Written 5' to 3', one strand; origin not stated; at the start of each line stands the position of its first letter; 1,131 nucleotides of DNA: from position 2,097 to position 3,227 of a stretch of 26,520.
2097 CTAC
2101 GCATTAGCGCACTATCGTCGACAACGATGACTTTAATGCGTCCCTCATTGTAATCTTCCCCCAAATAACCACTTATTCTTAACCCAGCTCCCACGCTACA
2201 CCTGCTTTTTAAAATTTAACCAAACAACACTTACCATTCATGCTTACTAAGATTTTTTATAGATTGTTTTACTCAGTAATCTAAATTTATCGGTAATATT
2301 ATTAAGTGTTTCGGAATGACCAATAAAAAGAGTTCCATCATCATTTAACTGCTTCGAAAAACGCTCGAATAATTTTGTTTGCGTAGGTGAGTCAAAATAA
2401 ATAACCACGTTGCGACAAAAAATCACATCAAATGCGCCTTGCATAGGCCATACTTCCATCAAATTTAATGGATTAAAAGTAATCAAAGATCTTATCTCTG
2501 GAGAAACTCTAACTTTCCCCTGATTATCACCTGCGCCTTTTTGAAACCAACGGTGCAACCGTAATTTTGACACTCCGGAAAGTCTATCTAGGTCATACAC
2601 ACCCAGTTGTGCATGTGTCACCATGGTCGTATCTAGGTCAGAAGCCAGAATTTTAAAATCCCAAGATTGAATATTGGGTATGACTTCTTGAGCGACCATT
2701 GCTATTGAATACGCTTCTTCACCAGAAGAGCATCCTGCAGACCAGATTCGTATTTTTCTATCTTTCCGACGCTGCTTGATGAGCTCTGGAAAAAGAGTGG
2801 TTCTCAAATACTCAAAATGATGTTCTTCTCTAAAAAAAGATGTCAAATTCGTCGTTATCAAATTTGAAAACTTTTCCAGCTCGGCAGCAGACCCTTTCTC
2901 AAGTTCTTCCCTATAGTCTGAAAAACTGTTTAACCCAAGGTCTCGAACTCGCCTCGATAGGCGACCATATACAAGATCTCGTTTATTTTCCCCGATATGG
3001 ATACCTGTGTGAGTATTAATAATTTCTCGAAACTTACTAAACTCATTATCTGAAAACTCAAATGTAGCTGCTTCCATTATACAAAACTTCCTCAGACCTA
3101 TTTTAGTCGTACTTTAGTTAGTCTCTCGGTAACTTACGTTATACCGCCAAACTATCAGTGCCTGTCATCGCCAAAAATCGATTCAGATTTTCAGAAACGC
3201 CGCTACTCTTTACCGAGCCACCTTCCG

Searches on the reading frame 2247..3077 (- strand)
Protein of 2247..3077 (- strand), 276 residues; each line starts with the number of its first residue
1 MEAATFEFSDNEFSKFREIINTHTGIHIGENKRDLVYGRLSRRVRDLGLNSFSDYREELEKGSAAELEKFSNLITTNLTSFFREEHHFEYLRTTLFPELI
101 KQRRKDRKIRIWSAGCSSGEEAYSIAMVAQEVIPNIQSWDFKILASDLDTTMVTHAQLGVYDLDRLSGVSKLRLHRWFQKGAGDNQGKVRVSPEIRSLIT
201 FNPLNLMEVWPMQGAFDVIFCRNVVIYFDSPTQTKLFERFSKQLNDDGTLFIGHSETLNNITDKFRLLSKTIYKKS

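Call 6: search_protein_families(library=pfam, proteins=[window:2247-3077:-], max_evalue=0.001)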
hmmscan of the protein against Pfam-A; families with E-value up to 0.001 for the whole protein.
window:2247-3077:- (276 aa): 3 families
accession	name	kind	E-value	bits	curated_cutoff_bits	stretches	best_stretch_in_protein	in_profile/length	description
PF01739.24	CheR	-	2.1e-68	230.1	27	1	77-272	1-193/195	CheR methyltransferase, SAM binding domain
PF03705.20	CheR_N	-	4.6e-16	58.7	27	1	11-61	1-51/53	CheR methyltransferase, all-alpha domain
PF13489.12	Methyltransf_23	-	0.00025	21.2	27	1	141-252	45-116/164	Methyltransferase domain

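Call 40: search_solved_structures(query=window:2250-3077:-, max_evalue=1e-10, show_alignments=2)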
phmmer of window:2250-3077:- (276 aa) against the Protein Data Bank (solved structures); distinct sequences matched with E-value up to 1e-10: 6.
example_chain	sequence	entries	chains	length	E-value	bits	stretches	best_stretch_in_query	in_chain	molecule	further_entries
1bc5_A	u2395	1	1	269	1.6e-61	211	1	8-274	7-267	CHEMOTAXIS RECEPTOR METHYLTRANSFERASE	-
1af7_A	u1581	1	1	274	1.6e-61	211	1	7-274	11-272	CHEMOTAXIS RECEPTOR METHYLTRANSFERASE CHER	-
5xly_A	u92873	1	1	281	8.3e-46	159.5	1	10-268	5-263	Chemotaxis protein methyltransferase 1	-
5xlx_A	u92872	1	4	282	8.4e-46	159.5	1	10-268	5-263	Chemotaxis protein methyltransferase 1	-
5y4r_A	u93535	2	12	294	8.5e-46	159.5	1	10-268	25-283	Chemotaxis protein methyltransferase 1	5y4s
5ftw_A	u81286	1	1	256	4.9e-30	107.8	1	23-268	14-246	CHEMOTAXIS PROTEIN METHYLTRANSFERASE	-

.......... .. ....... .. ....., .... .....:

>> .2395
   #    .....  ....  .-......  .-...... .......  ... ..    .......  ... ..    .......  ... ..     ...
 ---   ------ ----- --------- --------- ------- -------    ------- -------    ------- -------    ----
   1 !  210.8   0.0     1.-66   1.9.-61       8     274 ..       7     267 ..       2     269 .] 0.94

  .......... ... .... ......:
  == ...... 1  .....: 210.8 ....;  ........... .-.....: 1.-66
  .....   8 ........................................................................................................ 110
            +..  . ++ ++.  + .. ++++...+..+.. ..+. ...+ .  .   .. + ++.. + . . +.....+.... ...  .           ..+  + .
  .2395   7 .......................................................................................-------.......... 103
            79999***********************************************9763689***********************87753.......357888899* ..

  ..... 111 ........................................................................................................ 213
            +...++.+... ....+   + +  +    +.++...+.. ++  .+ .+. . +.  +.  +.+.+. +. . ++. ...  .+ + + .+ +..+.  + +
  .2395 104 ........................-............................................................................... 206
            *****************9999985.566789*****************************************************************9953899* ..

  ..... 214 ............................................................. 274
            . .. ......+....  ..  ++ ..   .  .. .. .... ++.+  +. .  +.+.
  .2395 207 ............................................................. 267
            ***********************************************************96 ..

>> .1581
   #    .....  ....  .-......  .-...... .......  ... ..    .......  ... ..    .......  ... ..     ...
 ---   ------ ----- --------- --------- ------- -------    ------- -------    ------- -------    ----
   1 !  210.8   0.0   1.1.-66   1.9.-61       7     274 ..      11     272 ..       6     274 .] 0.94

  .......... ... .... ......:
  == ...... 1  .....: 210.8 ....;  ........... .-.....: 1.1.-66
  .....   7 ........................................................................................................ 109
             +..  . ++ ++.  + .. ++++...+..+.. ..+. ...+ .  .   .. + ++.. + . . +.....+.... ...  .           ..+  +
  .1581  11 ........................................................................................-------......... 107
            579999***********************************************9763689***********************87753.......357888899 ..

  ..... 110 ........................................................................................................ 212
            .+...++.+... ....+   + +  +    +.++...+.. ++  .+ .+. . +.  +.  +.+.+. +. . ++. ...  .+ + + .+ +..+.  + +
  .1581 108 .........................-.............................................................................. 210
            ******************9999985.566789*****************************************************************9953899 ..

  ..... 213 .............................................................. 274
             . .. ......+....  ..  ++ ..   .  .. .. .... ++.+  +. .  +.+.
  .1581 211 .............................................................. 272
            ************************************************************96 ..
